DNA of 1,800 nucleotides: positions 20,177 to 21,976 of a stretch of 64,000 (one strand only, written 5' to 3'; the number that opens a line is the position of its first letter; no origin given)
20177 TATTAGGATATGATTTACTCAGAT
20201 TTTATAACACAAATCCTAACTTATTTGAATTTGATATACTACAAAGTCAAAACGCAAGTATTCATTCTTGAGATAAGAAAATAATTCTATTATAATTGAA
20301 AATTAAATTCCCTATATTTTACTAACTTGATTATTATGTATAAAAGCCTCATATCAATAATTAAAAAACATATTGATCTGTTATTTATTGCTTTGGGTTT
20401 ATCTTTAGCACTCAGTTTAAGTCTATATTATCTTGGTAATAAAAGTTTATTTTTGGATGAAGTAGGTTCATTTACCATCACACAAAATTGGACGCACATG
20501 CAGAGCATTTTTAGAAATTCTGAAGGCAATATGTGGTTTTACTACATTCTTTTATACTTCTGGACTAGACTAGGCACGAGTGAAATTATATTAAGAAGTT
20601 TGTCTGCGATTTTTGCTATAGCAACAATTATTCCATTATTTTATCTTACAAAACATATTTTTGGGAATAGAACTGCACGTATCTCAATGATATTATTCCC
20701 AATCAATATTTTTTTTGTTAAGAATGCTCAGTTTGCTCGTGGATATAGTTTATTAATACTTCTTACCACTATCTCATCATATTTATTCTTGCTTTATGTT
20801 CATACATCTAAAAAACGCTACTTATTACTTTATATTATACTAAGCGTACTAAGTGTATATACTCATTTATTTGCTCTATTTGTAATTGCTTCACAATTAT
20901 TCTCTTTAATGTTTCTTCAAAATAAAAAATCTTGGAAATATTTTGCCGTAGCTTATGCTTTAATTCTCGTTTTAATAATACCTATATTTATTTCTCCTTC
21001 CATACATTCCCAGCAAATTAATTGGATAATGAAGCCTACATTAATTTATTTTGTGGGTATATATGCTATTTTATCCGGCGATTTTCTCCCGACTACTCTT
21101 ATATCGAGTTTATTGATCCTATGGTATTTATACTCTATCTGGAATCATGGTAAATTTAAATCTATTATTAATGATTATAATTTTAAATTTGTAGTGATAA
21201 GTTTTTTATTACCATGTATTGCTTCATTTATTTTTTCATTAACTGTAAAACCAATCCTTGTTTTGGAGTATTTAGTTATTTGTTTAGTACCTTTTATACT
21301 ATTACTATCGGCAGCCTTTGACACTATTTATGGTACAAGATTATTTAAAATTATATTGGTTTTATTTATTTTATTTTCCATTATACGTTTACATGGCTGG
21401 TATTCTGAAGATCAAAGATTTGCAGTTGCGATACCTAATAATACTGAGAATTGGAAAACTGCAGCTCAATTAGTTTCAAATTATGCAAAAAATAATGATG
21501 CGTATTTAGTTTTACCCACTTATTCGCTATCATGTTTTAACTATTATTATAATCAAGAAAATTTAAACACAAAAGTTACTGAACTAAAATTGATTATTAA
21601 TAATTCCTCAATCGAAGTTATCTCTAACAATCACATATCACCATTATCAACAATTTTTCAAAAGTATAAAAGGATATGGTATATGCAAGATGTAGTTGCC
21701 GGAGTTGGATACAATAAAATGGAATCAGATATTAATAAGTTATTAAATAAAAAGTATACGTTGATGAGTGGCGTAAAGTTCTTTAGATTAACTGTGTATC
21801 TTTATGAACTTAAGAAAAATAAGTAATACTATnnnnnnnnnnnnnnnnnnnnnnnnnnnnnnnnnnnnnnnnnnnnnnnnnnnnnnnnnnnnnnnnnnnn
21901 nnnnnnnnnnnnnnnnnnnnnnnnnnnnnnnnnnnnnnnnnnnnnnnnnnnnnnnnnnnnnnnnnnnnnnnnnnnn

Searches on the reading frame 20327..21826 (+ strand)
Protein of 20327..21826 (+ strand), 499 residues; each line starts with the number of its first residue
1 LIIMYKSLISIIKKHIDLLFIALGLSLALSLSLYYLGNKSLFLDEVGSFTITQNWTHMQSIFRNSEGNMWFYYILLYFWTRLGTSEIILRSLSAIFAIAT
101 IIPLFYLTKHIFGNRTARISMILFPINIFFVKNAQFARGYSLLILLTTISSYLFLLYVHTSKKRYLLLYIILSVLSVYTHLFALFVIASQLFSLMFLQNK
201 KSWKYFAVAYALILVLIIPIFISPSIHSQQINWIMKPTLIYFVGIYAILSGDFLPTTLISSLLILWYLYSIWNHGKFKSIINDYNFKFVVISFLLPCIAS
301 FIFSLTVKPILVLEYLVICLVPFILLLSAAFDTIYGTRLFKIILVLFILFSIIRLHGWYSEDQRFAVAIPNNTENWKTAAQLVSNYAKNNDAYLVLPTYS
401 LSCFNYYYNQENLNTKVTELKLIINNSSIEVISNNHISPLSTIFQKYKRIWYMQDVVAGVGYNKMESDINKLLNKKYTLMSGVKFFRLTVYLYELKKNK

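Call 57: find_encoding_contigs(protein=window:20327-21826:+, flank=10000, max_places=1)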
Protein window:20327-21826:+ (499 aa): no gene with exactly this product is on record in the collection.

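Call 77: search_protein_families(library=pfam, proteins=[window:20327-21826:+], max_evalue=0.001)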
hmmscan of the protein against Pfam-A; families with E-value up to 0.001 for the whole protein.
window:20327-21826:+ (499 aa): 1 family
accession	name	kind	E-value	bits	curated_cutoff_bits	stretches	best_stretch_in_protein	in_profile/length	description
PF13231.12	PMT_2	-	8.6e-06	26.5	26.1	1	75-216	9-155/160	Dolichyl-phosphate-mannose-protein mannosyltransferase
